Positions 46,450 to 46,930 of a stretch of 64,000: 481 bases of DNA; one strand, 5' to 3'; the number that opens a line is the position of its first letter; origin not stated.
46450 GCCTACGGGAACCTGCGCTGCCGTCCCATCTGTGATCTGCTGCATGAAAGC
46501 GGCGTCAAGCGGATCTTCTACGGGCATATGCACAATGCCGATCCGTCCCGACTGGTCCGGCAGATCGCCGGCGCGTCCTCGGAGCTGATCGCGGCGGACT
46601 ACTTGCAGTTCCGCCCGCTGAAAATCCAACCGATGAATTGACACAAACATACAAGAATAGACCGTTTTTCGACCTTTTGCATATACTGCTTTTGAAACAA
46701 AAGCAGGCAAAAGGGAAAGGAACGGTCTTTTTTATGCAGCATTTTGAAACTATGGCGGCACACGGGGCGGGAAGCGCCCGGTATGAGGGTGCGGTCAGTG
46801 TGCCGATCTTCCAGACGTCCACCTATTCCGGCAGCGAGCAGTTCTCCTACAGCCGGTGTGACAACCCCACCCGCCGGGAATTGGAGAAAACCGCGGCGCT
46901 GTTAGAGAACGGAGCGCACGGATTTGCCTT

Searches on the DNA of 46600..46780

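Call 76: search_rna_families(source=window, start=46600, end=46780, threshold=evalue, max_evalue=10)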
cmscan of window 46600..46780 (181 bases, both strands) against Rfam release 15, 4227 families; matches with E-value up to 10: 24.
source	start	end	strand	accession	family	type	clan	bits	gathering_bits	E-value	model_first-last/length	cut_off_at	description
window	46631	46725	+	RF01871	MALAT1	Gene; lncRNA;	-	23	70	0.35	1-95/95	no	Metastasis associated lung adenocarcinoma transcript 1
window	46656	46731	+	RF03597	MIR6438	Gene; miRNA;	-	22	58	0.085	1-100/100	no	MIR6438 microRNA precursor family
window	46659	46728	+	RF03313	mir-1468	Gene; miRNA;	-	20.3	95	0.1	1-86/86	no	mir-1468 microRNA precursor family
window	46659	46728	-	RF03313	mir-1468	Gene; miRNA;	-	20.2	95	0.11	1-86/86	no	mir-1468 microRNA precursor family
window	46659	46729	-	RF03394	mir-2574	Gene; miRNA;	-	19.7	90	0.075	1-68/68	no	mir-2574 microRNA precursor family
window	46672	46714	+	RF03394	mir-2574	Gene; miRNA;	-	19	90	0.12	1-68/68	no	mir-2574 microRNA precursor family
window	46660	46727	+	RF03452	mir-3121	Gene; miRNA;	-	18.8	108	0.084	1-77/77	no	mir-3121 microRNA precursor family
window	46663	46763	-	RF01661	ceN92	Gene; snRNA; snoRNA; HACA-box;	-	18.7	50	0.88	1-126/126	no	Caenorhabditis snoRNA ceN92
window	46655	46734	-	RF03752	MIR5292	Gene; miRNA;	-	16.4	105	1.8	1-94/94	no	MIR5292 microRNA precursor family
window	46667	46718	-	RF03578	mir-3910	Gene; miRNA;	-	16.2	95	1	1-82/82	no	mir-3910 microRNA precursor family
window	46654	46731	-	RF00646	mir-204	Gene; miRNA;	-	16.1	48.4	0.13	1-89/89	no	mir-204 microRNA precursor family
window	46667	46718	+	RF03578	mir-3910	Gene; miRNA;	-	15.6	95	1.4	1-82/82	no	mir-3910 microRNA precursor family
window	46628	46691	+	RF02303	TtnuCD28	Gene; snRNA; snoRNA; CD-box;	-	15.4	70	7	1-64/64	no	Tetrahymena snoRNA TtnuCD28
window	46672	46715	-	RF04239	mir-4679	Gene; miRNA;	-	15.2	88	2.5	1-75/75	no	mir-4679 microRNA precursor family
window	46657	46730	+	RF00972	mir-651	Gene; miRNA;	-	14.9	106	2.3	1-86/86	no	mir-651 microRNA precursor family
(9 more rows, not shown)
